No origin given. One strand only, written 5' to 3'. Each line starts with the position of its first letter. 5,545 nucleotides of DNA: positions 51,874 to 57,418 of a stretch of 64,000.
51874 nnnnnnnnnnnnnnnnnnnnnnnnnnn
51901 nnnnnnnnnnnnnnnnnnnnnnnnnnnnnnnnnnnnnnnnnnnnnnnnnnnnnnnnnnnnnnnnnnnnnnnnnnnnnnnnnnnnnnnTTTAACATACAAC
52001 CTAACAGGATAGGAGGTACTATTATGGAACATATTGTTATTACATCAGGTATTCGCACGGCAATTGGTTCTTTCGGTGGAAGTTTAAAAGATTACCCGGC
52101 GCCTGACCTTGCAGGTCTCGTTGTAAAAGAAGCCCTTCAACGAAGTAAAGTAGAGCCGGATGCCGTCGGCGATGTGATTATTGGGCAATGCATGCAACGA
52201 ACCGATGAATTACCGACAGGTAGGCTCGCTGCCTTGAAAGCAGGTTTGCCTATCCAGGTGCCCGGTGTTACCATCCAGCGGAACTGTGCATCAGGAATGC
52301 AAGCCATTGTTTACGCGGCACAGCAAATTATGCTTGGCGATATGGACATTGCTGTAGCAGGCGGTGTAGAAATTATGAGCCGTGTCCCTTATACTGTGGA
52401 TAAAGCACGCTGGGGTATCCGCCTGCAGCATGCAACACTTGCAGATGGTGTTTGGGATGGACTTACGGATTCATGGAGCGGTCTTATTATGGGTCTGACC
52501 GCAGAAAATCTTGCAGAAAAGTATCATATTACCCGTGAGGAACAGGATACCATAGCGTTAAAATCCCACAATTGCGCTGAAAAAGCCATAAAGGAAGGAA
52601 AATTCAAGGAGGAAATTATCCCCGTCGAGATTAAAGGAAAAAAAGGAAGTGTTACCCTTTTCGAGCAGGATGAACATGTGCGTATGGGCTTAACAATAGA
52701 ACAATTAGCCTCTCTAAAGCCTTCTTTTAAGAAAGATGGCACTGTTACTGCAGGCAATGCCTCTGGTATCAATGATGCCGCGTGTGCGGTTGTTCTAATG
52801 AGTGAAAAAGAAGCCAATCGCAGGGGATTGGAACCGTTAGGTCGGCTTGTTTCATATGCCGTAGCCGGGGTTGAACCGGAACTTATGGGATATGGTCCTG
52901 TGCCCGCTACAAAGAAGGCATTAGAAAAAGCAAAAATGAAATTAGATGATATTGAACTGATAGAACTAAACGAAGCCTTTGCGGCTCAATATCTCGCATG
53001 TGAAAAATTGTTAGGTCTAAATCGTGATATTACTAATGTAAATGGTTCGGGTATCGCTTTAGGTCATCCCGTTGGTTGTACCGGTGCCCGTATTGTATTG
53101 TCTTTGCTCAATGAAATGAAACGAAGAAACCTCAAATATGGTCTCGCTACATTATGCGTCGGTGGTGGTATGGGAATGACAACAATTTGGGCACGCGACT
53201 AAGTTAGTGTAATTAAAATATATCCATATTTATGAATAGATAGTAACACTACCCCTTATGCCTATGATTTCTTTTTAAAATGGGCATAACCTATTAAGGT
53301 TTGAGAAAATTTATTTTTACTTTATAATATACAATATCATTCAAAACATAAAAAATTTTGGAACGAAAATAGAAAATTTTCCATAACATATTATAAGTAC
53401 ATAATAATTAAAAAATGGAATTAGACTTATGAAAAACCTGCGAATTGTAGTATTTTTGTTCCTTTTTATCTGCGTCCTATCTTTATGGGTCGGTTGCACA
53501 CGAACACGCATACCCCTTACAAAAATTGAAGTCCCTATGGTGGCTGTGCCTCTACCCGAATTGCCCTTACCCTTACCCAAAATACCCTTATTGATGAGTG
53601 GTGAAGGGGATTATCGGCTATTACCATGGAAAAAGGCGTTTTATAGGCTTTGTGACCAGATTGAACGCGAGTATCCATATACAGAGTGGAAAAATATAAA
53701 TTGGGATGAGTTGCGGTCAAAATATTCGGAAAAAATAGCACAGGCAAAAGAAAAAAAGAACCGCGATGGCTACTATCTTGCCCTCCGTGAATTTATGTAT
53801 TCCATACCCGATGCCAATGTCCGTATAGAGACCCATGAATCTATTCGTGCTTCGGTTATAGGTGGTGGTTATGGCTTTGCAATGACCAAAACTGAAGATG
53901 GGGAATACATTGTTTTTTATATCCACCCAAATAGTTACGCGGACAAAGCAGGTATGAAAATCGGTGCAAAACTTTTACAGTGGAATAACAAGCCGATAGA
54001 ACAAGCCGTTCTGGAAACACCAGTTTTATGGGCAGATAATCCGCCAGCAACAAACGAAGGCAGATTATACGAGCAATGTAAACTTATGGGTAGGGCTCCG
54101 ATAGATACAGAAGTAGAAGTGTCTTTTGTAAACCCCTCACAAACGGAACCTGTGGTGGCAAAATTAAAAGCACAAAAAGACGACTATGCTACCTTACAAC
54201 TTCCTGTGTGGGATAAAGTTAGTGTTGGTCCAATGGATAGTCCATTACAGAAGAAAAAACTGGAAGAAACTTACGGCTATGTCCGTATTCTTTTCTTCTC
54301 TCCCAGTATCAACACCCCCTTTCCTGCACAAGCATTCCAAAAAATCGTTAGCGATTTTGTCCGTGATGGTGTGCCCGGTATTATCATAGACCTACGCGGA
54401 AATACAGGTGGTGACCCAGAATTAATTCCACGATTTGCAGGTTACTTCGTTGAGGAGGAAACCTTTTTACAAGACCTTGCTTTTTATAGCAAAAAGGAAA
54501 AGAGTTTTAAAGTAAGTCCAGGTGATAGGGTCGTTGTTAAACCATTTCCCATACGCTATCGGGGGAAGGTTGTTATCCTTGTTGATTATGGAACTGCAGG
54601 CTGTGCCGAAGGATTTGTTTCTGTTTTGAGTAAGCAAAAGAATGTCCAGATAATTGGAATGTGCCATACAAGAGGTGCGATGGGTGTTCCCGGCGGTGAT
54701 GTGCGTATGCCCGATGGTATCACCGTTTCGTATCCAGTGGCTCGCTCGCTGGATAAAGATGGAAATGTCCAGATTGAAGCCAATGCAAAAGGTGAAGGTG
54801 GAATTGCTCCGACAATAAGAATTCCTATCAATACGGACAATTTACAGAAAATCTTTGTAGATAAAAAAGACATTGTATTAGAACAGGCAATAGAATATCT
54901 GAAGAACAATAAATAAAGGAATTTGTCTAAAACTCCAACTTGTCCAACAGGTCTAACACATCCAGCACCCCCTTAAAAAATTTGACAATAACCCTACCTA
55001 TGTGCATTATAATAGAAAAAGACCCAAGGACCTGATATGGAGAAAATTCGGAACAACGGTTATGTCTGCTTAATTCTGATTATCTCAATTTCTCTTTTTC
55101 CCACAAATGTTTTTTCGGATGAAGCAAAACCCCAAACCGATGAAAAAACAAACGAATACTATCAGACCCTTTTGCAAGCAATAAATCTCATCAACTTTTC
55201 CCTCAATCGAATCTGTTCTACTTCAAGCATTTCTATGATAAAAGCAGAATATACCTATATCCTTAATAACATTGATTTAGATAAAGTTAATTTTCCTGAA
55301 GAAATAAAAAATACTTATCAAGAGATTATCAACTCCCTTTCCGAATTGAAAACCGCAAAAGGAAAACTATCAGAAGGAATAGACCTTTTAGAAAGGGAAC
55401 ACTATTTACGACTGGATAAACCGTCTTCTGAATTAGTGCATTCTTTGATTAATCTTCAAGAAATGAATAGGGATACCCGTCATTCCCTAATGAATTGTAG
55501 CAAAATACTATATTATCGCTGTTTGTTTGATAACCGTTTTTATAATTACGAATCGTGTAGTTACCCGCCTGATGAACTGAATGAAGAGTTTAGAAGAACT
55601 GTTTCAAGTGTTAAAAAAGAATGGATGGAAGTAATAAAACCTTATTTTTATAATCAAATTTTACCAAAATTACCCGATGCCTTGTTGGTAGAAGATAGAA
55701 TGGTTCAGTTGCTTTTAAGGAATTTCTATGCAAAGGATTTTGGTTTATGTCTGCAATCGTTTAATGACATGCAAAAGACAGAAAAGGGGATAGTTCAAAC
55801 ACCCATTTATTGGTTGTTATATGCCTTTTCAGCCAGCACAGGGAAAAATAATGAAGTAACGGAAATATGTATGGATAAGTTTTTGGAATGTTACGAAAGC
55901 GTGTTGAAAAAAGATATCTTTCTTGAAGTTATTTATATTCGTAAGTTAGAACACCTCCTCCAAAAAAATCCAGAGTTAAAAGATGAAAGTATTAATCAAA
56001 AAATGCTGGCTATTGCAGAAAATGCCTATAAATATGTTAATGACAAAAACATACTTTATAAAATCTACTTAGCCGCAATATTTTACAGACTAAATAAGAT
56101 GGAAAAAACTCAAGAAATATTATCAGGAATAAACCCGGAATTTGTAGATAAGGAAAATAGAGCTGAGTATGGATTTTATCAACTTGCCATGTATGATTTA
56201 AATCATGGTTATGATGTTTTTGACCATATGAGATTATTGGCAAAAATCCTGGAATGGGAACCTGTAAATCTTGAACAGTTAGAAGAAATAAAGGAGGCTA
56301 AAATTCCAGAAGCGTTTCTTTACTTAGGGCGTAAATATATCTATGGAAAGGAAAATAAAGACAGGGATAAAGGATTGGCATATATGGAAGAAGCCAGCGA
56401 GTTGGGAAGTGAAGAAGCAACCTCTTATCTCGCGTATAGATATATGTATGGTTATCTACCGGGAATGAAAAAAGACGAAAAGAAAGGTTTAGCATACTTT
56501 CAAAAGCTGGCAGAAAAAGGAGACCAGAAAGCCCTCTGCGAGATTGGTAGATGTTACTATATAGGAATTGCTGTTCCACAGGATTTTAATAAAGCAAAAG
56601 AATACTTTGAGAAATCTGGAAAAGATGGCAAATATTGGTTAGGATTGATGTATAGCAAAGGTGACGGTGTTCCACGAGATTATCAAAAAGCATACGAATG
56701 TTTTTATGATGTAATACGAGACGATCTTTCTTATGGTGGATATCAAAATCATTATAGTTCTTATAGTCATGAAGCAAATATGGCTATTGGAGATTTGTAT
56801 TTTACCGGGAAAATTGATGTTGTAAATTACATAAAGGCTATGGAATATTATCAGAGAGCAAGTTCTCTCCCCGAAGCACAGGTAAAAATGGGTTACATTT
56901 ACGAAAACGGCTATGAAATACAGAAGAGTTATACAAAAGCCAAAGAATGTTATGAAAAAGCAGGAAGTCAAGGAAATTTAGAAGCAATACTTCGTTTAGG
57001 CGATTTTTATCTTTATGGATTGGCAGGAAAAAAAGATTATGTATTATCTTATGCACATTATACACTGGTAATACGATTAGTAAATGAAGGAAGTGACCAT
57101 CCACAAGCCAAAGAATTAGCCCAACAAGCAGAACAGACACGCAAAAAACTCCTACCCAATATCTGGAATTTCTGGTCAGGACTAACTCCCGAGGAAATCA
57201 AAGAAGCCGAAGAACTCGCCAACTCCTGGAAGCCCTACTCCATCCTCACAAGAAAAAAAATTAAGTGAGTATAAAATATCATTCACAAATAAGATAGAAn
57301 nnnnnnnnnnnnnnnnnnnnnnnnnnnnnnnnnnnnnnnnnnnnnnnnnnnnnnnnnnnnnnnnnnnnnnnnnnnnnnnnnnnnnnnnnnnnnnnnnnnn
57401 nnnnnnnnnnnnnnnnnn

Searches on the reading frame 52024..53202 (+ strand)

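Call 72: search_protein_families(library=pfam, proteins=[window:52024-53202:+], max_evalue=0.0001)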
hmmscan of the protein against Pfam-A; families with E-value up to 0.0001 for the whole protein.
window:52024-53202:+ (392 aa): 3 families
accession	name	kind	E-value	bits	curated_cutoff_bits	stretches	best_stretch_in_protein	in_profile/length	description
PF00108.29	Thiolase_N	-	1.2e-91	307.1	26.4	1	4-262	1-260/260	Thiolase, N-terminal domain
PF02803.24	Thiolase_C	-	1.2e-45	154.5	27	1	270-388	2-120/123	Thiolase, C-terminal domain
PF00109.32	ketoacyl-synt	-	1.9e-07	31.4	20.8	1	77-119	163-205/252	Beta-ketoacyl synthase, N-terminal domain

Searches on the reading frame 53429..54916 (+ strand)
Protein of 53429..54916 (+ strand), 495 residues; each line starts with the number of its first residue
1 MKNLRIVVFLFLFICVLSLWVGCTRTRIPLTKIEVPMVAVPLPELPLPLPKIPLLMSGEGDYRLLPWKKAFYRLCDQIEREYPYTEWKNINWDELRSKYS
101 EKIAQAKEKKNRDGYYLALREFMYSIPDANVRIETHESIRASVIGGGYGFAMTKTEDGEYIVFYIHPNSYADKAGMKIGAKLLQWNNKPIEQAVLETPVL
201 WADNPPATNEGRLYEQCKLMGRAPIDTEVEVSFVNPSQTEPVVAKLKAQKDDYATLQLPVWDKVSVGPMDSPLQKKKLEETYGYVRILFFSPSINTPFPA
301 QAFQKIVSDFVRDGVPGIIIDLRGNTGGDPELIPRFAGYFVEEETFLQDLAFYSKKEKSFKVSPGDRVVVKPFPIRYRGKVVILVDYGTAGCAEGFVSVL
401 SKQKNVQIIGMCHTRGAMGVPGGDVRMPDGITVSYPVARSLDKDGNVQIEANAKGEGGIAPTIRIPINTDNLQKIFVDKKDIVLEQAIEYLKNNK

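Call 72: search_protein_families(library=pfam, proteins=[window:53429-54916:+], max_evalue=0.0001)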
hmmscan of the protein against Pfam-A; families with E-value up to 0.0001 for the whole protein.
window:53429-54916:+ (495 aa): 1 family
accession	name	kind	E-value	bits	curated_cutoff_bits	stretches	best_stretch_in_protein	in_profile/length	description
PF03572.23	Peptidase_S41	-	3.2e-21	76.1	24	1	282-464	2-164/165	Peptidase family S41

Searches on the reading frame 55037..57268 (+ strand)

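Call 54: search_protein_families(library=pfam, proteins=[window:55037-57268:+], max_evalue=0.00001)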
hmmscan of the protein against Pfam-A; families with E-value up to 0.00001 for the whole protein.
window:55037-57268:+ (743 aa): 1 family
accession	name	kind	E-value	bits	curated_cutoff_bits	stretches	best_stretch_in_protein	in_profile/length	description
PF08238.18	Sel1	-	2.6e-37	126.3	30.7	1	612-647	1-36/36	Sel1 repeat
